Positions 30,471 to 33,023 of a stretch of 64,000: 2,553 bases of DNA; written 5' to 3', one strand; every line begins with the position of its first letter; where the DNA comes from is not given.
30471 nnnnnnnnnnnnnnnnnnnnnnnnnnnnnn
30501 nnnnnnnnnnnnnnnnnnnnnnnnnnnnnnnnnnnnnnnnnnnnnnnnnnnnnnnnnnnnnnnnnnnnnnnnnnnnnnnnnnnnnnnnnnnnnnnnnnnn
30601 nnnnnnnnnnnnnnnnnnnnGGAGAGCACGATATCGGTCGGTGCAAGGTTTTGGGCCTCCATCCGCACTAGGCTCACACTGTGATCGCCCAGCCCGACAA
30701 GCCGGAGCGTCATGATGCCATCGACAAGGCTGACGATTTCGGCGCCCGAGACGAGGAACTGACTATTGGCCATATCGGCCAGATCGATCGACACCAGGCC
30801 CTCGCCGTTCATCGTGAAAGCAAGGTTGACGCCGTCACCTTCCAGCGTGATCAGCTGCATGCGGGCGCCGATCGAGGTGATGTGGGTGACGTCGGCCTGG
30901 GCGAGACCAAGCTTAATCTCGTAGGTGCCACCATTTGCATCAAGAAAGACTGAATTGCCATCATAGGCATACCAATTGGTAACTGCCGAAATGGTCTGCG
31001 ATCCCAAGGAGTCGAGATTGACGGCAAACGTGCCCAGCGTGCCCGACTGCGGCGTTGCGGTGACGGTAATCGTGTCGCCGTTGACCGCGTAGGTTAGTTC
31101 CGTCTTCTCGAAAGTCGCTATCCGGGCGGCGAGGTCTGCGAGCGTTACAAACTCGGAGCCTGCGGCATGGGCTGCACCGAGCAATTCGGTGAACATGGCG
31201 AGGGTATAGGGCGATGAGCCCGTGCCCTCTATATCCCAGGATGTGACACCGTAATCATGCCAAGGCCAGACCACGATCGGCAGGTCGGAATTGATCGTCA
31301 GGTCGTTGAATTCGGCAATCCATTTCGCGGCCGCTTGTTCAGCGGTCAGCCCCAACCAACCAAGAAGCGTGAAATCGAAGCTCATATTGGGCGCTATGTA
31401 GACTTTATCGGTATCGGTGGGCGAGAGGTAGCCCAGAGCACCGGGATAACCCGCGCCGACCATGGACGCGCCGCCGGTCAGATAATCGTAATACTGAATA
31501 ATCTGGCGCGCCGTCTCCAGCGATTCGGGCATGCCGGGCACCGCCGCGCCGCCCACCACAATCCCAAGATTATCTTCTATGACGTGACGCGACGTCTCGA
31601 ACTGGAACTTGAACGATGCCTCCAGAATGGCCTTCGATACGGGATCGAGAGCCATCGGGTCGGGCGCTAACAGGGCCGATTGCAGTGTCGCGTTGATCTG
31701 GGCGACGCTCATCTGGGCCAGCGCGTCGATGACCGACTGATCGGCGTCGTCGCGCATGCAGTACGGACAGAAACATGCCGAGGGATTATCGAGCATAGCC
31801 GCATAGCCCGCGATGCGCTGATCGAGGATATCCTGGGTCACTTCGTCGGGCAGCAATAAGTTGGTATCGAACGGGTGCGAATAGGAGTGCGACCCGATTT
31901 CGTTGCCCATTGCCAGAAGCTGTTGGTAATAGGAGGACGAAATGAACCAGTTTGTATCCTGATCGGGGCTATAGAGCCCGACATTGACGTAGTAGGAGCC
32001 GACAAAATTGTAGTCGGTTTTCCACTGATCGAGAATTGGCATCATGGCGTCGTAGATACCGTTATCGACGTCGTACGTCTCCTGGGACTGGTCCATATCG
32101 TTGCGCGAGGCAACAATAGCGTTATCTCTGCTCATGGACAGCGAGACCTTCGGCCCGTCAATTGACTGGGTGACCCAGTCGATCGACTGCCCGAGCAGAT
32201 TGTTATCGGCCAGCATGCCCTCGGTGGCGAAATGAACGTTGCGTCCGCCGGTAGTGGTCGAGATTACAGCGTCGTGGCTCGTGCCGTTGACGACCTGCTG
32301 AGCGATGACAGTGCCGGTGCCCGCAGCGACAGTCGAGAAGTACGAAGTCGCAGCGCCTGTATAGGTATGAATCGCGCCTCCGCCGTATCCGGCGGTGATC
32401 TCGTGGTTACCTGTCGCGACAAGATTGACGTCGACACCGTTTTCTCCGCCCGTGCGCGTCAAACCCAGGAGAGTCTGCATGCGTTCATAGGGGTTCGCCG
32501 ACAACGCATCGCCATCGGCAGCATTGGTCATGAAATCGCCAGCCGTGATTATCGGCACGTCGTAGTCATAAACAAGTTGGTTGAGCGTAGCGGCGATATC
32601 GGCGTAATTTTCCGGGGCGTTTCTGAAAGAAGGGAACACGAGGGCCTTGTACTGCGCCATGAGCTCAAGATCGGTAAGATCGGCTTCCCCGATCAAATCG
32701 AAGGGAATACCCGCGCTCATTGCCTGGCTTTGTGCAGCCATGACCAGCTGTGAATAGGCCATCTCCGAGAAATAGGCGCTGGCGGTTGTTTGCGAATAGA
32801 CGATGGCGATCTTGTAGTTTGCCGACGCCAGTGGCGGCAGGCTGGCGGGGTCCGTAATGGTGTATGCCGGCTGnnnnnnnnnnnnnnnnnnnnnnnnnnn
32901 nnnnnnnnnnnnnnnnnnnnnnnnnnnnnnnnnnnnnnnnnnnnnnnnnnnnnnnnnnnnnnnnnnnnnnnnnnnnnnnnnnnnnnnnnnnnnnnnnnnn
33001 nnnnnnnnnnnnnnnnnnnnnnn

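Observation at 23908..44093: Candidate new biofilm-matrix system: Pel-like polysaccharide machinery coupled to a T1SS-exported deacetylase adhesin and its own FixLJK cassette

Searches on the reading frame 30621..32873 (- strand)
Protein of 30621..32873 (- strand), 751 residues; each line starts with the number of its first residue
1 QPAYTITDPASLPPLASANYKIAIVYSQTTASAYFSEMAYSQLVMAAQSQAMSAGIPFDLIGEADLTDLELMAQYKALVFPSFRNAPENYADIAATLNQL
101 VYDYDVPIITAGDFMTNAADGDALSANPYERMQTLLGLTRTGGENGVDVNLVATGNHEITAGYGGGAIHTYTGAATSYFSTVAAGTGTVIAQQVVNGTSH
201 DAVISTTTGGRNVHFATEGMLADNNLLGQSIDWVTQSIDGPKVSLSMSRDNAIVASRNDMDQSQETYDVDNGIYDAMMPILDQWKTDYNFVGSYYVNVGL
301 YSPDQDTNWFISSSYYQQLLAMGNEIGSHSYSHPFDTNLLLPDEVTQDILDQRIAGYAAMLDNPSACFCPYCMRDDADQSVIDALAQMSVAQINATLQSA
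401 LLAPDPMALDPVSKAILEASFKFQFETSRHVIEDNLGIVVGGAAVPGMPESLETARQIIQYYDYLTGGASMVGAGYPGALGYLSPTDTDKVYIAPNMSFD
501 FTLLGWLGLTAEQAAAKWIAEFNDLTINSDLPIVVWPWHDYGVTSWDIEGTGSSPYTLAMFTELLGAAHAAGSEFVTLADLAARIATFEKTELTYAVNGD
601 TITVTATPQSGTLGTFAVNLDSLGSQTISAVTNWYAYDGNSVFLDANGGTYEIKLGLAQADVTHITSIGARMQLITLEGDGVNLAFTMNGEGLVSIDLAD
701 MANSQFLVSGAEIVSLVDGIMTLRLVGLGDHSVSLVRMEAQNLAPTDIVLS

Call 12: search_protein_families(library=pfam, proteins=[window:30651-32843:-], max_evalue=1)
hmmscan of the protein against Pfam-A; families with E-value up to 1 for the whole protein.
seq(731 aa): 2 families
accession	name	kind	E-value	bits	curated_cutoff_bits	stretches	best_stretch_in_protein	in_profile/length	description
PF01522.26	Polysacc_deac_1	-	0.0013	19.1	23.1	1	303-366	48-110/124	Polysaccharide deacetylase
PF24211.1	DUF7432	-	0.19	12.5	27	0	234-286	61-115/120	Family of unknown function (DUF7432)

Call 46: search_protein_representatives(protein=window:30621-32873:-)
Query: 751 residues. Proteins with E-value up to 0.001 (for the whole library): 528; up to 1e-10: 442; up to 1e-30: 275. The best 150 are listed.
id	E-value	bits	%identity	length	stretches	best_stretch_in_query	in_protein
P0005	0.0e+00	1478.0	88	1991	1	1-751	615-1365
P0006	0.0e+00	1128.9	69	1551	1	3-744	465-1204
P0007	0.0e+00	1083.3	69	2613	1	4-751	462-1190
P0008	2.9e-272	921.4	59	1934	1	3-750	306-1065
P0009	1.2e-240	816.9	61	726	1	1-647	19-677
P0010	9.7e-235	797.4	58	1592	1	19-748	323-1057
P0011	7.5e-215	731.6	58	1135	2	11-346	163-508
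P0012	1.3e-214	730.8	58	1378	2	3-346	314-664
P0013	2.0e-202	690.5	49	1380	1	4-735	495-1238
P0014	2.5e-201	686.9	54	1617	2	4-344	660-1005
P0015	3.5e-198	676.6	53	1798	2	2-345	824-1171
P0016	5.6e-198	675.9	53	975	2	4-341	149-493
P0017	6.7e-198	675.6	53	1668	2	3-345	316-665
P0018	2.8e-190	650.4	50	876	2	4-345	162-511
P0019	6.7e-186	635.9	54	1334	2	3-346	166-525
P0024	9.9e-179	612.2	52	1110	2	4-345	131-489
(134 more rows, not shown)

Call 47: find_homologous_proteins(query=window:30621-32873:-, max_evalue=0.00001)
Query window:30621-32873:- (751 aa): 413 proteins with E <= 0.00001 among 8000 candidates; the best 120 are listed.
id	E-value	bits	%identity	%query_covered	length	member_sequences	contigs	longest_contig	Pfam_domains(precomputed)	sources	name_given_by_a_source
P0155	0.0e+0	1056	65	98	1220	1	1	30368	-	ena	-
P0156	1.7e-264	897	70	76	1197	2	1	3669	-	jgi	jgi:serralysin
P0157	4.9e-241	820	56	97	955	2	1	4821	-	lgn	-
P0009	3.8e-240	817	60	86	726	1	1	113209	-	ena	-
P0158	2.1e-235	801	62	80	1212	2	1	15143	-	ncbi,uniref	ncbi:hypothetical protein, partial [Devosia sp.]|uniref:hypothetical protein n=1 Tax=Devosia sp. Tax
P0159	3.0e-215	735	56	47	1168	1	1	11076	PF08548.18,PF00353.26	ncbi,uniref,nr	ncbi:M10 family metallopeptidase C-terminal domain-containing protein [Microvirga aerophila]|uniref:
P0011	2.3e-214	732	57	46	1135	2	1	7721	PF01522.27,PF20579.5,PF00353.26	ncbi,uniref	ncbi:polysaccharide deacetylase family protein, partial [Microvirga aerophila]|uniref:polysaccharide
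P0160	1.1e-203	696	54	47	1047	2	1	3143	PF01522.27,PF00353.26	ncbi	ncbi:polysaccharide deacetylase family protein, partial [Methylobacterium soli]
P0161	2.2e-203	695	47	97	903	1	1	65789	-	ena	-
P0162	7.0e-200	684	56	45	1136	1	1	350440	PF01522.27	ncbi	ncbi:MAG: polysaccharide deacetylase family protein [Methylobacterium frigidaeris]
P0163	9.7e-200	683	54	47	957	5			PF01522.27,PF00353.26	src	-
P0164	1.3e-198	680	51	47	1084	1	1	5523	PF08548.18,PF01522.27,PF00028.24,PF00353.26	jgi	jgi:Ca2+-binding RTX toxin-like protein/peptidoglycan/xylan/chitin deacetylase (PgdA/CDA1 family)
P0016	1.7e-197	676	54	45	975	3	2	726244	PF01522.27,PF00353.26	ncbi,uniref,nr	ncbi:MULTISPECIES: polysaccharide deacetylase family protein [Methylobacterium]|uniref:polysaccharid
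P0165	8.9e-197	674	54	47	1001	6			PF01522.27,PF00353.26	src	-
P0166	2.9e-196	672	53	47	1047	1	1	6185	PF01522.27,PF00353.26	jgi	jgi:Ca2+-binding RTX toxin-like protein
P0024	3.1e-178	612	51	49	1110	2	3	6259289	PF13946.12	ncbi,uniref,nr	ncbi:DUF4214 domain-containing protein [Methylorubrum populi]|uniref:DUF4214 domain-containing prote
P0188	7.1e-178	611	45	96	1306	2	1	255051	-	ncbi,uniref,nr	ncbi:hypothetical protein E4191_22005 (plasmid) [Paracoccus liaowanqingii]|uniref:Peptidase M10 serr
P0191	1.7e-175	603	42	96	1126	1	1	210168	PF19077.7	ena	-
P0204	1.2e-171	591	49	47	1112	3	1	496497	PF08548.18,PF00028.24,PF00353.26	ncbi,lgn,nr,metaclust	ncbi:cadherin [Sphingomonas sp. Leaf33]|nr:cadherin [Sphingomonas sp. Leaf33]|metaclust:status=activ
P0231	4.3e-168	579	48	46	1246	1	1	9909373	PF00353.26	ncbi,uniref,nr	ncbi:protein with type I secretion target domain and SCP-like extracellular domain [Calothrix sp. NI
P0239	1.7e-167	577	52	46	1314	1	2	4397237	PF01522.27,PF00353.26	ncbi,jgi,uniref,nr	ncbi:polysaccharide deacetylase family protein [Planktothrix agardhii]|jgi:Ca2+-binding RTX toxin-li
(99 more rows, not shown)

Call 48: find_encoding_contigs(protein=P0016, flank=10000, max_places=1)
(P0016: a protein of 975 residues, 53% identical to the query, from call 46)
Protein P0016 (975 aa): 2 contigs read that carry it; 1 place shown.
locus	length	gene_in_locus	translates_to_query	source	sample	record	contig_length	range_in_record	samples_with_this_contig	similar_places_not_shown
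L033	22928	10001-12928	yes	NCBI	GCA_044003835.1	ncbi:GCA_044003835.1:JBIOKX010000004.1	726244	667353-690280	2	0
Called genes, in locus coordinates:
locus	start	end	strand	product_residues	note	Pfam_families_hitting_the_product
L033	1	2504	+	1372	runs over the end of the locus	PF13439:Glyco_transf_4 (faint), PF13579:Glyco_trans_4_4 (faint), PF13524:Glyco_trans_1_2, PF13692:Glyco_trans_1_4, PF00534:Glycos_transf_1, PF13692:Glyco_trans_1_4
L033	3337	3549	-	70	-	PF21834:DUF6894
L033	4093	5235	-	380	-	PF16868:NMT1_3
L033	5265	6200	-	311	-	-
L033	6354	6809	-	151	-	-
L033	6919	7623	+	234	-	PF08281:Sigma70_r4_2 (faint), PF00196:GerE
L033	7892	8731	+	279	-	PF00483:NTP_transferase, PF12804:NTP_transf_3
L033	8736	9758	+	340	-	PF01370:Epimerase, PF16363:GDP_Man_Dehyd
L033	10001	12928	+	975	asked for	PF01522:Polysacc_deac_1 (weak), PF00353:HemolysinCabind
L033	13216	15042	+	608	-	PF13522:GATase_6, PF13537:GATase_7, PF01380:SIS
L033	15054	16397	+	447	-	PF02878:PGM_PMM_I, PF02879:PGM_PMM_II, PF02880:PGM_PMM_III, PF00408:PGM_PMM_IV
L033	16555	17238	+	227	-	PF00072:Response_reg, PF00196:GerE, PF04545:Sigma70_r4 (faint), PF08281:Sigma70_r4_2 (weak)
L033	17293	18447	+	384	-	PF03537:Glyco_hydro_114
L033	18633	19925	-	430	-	PF02563:Poly_export, PF10531:SLBB, PF22461:SLBB_2 (faint)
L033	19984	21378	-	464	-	PF13428:TPR_14 (faint), PF07719:TPR_2 (faint), PF13181:TPR_8 (faint), PF13432:TPR_16 (weak), PF14559:TPR_19 (weak)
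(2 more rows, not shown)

Call 49: find_encoding_contigs(protein=P0204, flank=10000, max_places=1)
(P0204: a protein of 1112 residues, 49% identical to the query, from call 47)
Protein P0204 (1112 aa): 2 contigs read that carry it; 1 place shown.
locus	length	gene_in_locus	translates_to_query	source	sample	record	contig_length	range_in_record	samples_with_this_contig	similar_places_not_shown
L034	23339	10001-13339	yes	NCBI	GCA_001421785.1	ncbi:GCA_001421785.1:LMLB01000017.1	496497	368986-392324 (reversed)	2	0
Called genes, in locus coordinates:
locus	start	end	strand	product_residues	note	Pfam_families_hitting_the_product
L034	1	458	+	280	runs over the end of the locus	PF04962:KduI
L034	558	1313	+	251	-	PF00106:adh_short, PF08659:KR, PF13561:adh_short_C2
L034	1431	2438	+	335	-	PF00294:PfkB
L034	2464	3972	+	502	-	PF00135:COesterase, PF20434:BD-FAE, PF07859:Abhydrolase_3 (weak)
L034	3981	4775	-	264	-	PF03629:SASA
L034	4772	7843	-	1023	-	PF02837:Glyco_hydro_2_N, PF22666:Glyco_hydro_2_N2 (weak), PF00703:Glyco_hydro_2, PF16355:DUF4982, PF18565:Glyco_hydro2_C5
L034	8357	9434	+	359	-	PF00724:Oxidored_FMN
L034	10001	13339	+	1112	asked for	PF00028:Cadherin, PF08548:Peptidase_M10_C, PF00353:HemolysinCabind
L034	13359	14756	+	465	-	PF16933:PelG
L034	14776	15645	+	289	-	PF03537:Glyco_hydro_114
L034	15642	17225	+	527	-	-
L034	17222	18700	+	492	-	-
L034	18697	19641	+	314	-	-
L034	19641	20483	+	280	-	-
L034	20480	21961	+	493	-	PF11997:DUF3492, PF13439:Glyco_transf_4 (weak), PF20706:GT4-conflict (weak), PF00534:Glycos_transf_1, PF13692:Glyco_trans_1_4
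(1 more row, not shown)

Call 50: find_encoding_contigs(protein=P0239, flank=10000, max_places=1)
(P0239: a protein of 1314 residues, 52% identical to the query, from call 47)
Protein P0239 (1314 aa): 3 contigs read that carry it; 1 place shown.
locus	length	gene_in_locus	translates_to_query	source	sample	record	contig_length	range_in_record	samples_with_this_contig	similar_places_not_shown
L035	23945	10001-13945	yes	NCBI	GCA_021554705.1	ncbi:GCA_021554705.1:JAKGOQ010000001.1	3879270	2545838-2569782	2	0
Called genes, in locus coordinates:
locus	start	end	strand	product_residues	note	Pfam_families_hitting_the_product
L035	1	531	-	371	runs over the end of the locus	PF07786:HGSNAT_cat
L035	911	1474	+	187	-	-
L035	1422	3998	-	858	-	PF00708:Acylphosphatase, PF07503:zf-HYPF, PF01300:Sua5_yciO_yrdC, PF17788:HypF_C, PF22521:HypF_C_2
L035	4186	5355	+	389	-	-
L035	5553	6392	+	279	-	PF12138:Spherulin4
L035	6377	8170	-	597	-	-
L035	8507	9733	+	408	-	PF01073:3Beta_HSD, PF01370:Epimerase, PF02719:Polysacc_synt_2, PF04321:RmlD_sub_bind, PF13460:NAD_binding_10, PF16363:GDP_Man_Dehyd, PF07993:NAD_binding_4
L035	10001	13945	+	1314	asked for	PF01522:Polysacc_deac_1 (weak), PF00353:HemolysinCabind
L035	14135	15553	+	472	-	PF02878:PGM_PMM_I, PF02879:PGM_PMM_II, PF02880:PGM_PMM_III, PF00408:PGM_PMM_IV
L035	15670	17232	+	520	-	-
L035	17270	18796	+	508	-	PF11997:DUF3492, PF13439:Glyco_transf_4, PF13579:Glyco_trans_4_4 (weak), PF20706:GT4-conflict (weak), PF00534:Glycos_transf_1, PF13692:Glyco_trans_1_4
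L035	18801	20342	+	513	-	-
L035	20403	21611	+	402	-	PF00155:Aminotran_1_2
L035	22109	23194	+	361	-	PF07589:PEP_exosort_dom (faint)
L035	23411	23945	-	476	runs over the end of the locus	-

Call 53: find_encoding_contigs(protein=P0188, flank=10000, max_places=1)
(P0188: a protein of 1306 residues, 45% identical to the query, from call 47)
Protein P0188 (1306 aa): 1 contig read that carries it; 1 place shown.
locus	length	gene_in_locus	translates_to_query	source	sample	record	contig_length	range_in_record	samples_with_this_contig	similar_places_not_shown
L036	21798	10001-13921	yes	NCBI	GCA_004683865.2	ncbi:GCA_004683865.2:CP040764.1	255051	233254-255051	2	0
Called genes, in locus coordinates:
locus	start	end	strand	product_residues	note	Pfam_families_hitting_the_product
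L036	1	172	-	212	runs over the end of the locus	PF13618:Gluconate_2-dh3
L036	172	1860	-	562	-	PF00732:GMC_oxred_N, PF01266:DAO (faint), PF05199:GMC_oxred_C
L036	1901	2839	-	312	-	PF01261:AP_endonuc_2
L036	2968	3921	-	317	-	PF00532:Peripla_BP_1, PF13407:Peripla_BP_4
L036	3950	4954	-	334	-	PF02653:BPD_transp_2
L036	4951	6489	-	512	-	PF00005:ABC_tran, PF13304:AAA_21 (faint), PF00005:ABC_tran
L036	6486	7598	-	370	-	PF01408:GFO_IDH_MocA, PF02894:GFO_IDH_MocA_C, PF22725:GFO_IDH_MocA_C3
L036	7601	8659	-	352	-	PF01261:AP_endonuc_2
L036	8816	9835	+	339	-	PF00356:LacI, PF00532:Peripla_BP_1, PF13407:Peripla_BP_4 (weak), PF13377:Peripla_BP_3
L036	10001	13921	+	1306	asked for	-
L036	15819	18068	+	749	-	PF00106:adh_short (weak), PF01073:3Beta_HSD, PF01370:Epimerase, PF02719:Polysacc_synt_2, PF04321:RmlD_sub_bind, PF05368:NmrA, PF13460:NAD_binding_10, PF16363:GDP_Man_Dehyd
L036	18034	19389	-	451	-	-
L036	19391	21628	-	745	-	-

Call 69: predict_structure(alignment_id=A1)
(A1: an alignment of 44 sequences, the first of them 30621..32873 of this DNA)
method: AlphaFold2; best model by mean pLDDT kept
length: 751 residues; sequences in the alignment: 44
mean_pLDDT: 93.2   pTM: 0.93
mean pLDDT of the five models: 93.2, 92.8, 91.3, 90.7, 89.6
residues with pLDDT >= 90: 643; 70-90: 81; 50-70: 11; < 50: 16
segments of 3 or more residues with pLDDT < 50: 1-4, 472-474, 745-751
pLDDT, mean of each block of 10 residues (from residue 1): 62 84 98 94 96 97 97 97 97 97 95 97 95 95 96 90 81 94 87 96 92 95 91 88 96 97 96 98 98 97 93 98 98 94 97 94 83 91 96 98 93 97 98 98 93 96 89 66 95 94 93 97 92 96 92 92 98 98 98 95 96 97 95 98 98 97 97 98 98 96 90 96 96 93 48 39
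secondary structure, 60 per line:
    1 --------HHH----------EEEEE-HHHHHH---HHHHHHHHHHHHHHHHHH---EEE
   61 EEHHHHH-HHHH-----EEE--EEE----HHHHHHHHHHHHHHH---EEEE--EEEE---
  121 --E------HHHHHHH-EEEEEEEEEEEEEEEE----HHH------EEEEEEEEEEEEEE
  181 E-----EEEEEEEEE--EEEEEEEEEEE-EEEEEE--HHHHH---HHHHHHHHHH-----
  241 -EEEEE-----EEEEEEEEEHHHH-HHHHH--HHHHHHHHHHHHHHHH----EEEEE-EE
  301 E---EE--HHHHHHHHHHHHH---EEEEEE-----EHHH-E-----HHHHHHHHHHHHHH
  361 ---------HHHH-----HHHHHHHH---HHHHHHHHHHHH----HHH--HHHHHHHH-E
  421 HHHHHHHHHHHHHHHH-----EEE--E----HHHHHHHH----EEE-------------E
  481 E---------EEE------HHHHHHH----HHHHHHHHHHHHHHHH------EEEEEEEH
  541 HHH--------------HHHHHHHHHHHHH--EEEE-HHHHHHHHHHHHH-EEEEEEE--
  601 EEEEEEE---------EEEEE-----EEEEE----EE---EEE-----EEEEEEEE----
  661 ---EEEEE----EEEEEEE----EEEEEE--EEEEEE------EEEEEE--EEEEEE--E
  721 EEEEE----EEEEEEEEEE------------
elements in order (helices of 4 or more, strands of 3 or more residues): E22-26 H28-33 H37-54 E58-62 H63-67 H69-72 E78-80 E83-85 H90-104 E108-111 E114-117 H130-136 E138-153 E167-181 E187-195 E198-208 E210-215 H218-222 H226-235 E242-246 E252-260 H261-264 H266-270 H273-288 E293-297 E299-301 H309-321 E325-330 H347-360 H370-373 H379-386 H390-401 H411-418 H421-436 E442-444 H452-459 E464-466 E491-493 H500-506 H511-526 E533-539 H540-543 H558-570 E573-576 H578-590 E592-598 E601-607 E617-621 E627-631 E641-643 E649-656 E664-668 E673-679 E684-689 E692-697 E704-709 E712-717 E720-725 E730-739

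Call 73: fold_search(model_id=the predicted structure, library=pdb)
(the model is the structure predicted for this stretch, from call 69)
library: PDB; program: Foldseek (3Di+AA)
matches with E <= 10: 1021; with E <= 0.001: 70
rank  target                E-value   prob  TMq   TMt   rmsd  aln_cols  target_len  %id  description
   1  9cgy                  1.3e-16  1.00  0.52  0.48   7.4       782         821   12  Structure of the Pel modification enzyme PelA from Pseudomonas thermotolerans (released 2025-05-14)
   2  9f6z_A                2.0e-08  1.00  0.26  0.25  13.0       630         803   11  Human N-deacetylase/N-sulfotransferase 1 homodimer (released 2025-04-16)
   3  8cd0_A                7.0e-08  1.00  0.25  0.26  13.3       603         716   11  Human heparan sulfate N-deacetylase-N-sulfotransferase 1 in complex with calcium, 3'-phosphoadenosine-5'-phosphosulfat (released 2024-02-07)
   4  8ccy                  7.0e-08  1.00  0.23  0.23  13.8       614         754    9  Human heparan sulfate N-deacetylase-N-sulfotransferase 1 in complex with calcium and 3'-phosphoadenosine-5'-phosphosulfa (released 2024-02-07)
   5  5xb7_C                1.4e-07  1.00  0.23  0.26   5.5       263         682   11  GH42 alpha-L-arabinopyranosidase from Bifidobacterium animalis subsp. lactis Bl-04 (released 2017-11-01)
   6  5xb7_F                1.8e-07  1.00  0.23  0.25   5.5       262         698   11  GH42 alpha-L-arabinopyranosidase from Bifidobacterium animalis subsp. lactis Bl-04 (released 2017-11-01)
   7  5xb7_A                1.8e-07  1.00  0.23  0.25   5.7       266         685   12  GH42 alpha-L-arabinopyranosidase from Bifidobacterium animalis subsp. 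lactis Bl-04 (released 2017-11-01)
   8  5xb7_D                2.0e-07  1.00  0.23  0.25   5.5       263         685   11  GH42 alpha-L-arabinopyranosidase from Bifidobacterium animalis subsp. lactis Bl-04 (released 2017-11-01)
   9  3tts_A                2.1e-07  1.00  0.22  0.25   6.1       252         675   12  Crystal structure of beta-galactosidase from Bacillus circulans sp. alkalophilus (released 2012-03-21)
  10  5xb7_E                2.8e-07  1.00  0.23  0.26   5.5       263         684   11  GH42 alpha-L-arabinopyranosidase from Bifidobacterium animalis subsp. lactis Bl-04 (released 2017-11-01)
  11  5e9a_A                4.4e-07  1.00  0.23  0.25   5.7       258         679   10  Crystal structure analysis of the cold-adamped beta-galactosidase from Rahnella sp. R3 (released 2016-10-26)
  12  4oif_B                7.3e-07  1.00  0.23  0.25   5.2       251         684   12  3D structure of Gan42B, a GH42 beta-galactosidase from G. (released 2015-02-04)
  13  5e9a_B                8.1e-07  1.00  0.23  0.25   6.3       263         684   10  Crystal structure analysis of the cold-adamped beta-galactosidase from Rahnella sp. R3 (released 2016-10-26)
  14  5xb7_B                9.6e-07  1.00  0.23  0.25   5.7       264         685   11  GH42 alpha-L-arabinopyranosidase from Bifidobacterium animalis subsp. lactis Bl-04 (released 2017-11-01)
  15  5dfa_A                1.2e-06  1.00  0.22  0.24   7.0       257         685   12  3D structure of the E323A catalytic mutant of Gan42B, a GH42 beta-galactosidase from G. 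stearothermophilus (released 2015-12-09)
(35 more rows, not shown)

Call 107: find_encoding_contigs(protein=P0231, flank=10000, max_places=1)
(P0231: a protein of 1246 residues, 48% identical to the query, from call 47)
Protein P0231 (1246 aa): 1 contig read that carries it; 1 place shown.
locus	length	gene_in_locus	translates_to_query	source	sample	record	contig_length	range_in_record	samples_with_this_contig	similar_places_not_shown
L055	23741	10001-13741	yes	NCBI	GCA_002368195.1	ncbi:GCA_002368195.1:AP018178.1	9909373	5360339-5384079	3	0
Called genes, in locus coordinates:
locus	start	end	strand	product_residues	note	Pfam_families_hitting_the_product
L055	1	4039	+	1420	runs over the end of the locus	PF00353:HemolysinCabind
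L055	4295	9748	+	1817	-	PF00353:HemolysinCabind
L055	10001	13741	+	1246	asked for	PF00353:HemolysinCabind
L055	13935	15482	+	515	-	-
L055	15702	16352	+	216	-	PF00440:TetR_N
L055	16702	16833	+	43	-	PF01724:DUF29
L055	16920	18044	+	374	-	PF04187:Cofac_haem_bdg (faint)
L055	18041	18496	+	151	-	-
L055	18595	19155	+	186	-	-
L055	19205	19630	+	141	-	-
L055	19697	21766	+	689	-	PF00069:Pkinase, PF07714:PK_Tyr_Ser-Thr, PF01636:APH (faint)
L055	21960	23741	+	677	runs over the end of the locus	PF12831:FAD_oxidored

Call 108: find_encoding_contigs(protein=P0024, flank=10000, max_places=1)
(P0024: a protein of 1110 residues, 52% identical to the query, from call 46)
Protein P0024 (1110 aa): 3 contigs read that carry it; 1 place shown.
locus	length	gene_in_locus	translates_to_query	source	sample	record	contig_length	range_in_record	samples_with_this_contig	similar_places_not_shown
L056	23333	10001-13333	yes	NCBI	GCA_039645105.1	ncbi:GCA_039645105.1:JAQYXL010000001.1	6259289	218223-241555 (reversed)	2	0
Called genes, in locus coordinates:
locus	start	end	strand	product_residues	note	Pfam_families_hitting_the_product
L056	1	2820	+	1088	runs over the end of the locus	PF00873:ACR_tran, PF03176:MMPL (weak)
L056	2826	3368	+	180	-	-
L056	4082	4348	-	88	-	PF00403:HMA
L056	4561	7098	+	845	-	PF00403:HMA, PF00122:E1-E2_ATPase, PF00702:Hydrolase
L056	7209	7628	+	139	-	PF00376:MerR, PF13411:MerR_1, PF09278:MerR-DNA-bind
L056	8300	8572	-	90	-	-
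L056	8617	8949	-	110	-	PF03860:Csp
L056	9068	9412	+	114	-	PF02583:Trns_repr_metal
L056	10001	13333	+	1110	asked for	PF13946:DUF4214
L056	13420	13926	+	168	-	PF13518:HTH_28 (weak), PF13551:HTH_29, PF13565:HTH_32, PF13592:HTH_33 (weak)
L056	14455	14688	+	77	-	-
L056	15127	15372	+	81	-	-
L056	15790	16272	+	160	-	PF05443:ROS_MUCR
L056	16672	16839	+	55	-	-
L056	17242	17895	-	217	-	-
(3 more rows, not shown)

Call 109: find_encoding_contigs(protein=P0191, flank=10000, max_places=1)
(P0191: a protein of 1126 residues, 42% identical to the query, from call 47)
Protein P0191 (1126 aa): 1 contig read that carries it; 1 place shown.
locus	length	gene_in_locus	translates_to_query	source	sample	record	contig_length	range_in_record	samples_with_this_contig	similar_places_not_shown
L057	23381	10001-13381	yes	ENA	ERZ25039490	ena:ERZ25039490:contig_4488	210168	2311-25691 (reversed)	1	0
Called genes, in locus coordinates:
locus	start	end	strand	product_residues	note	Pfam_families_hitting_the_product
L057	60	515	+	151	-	-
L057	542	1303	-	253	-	PF00994:MoCF_biosynth, PF24102:FLAD1_M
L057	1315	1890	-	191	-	PF00293:NUDIX, PF14815:NUDIX_4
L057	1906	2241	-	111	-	PF13302:Acetyltransf_3, PF00583:Acetyltransf_1 (weak)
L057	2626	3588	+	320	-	PF01590:GAF, PF00512:HisKA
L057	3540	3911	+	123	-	PF02518:HATPase_c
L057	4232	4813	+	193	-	PF00296:Bac_luciferase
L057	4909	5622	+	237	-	PF04321:RmlD_sub_bind (weak), PF01073:3Beta_HSD, PF01370:Epimerase, PF13460:NAD_binding_10 (weak), PF16363:GDP_Man_Dehyd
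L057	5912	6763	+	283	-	PF09084:NMT1, PF13379:NMT1_2 (faint)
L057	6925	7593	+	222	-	PF00528:BPD_transp_1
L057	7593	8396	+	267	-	PF00005:ABC_tran, PF13304:AAA_21 (faint)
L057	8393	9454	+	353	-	PF00296:Bac_luciferase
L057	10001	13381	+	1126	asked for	PF19077:Big_13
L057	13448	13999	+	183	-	PF13384:HTH_23 (faint), PF13518:HTH_28 (weak), PF13551:HTH_29, PF13565:HTH_32, PF13592:HTH_33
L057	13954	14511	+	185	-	PF13358:DDE_3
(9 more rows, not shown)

Call 113: search_solved_structures(query=window:30621-32873:-, max_evalue=10)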
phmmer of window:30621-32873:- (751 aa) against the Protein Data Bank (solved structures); distinct sequences matched with E-value up to 10: 5.
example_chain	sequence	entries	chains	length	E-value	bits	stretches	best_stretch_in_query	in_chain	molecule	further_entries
8zkc_A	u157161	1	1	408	0.0045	18.3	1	470-594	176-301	Iron-sulfur cluster carrier protein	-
6h8l_A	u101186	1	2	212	0.0094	17.3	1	318-364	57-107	Peptidoglycan-N-acetylmuramic acid deacetylase PdaC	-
6h8n_A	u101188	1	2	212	0.0094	17.3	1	318-364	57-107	Peptidoglycan-N-acetylmuramic acid deacetylase PdaC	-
3fgb_A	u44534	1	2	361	0.21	12.8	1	109-171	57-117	uncharacterized protein Q89ZH8_BACTN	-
7y51_A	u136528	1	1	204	1.3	10.2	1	318-351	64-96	Predicted xylanase/chitin deacetylase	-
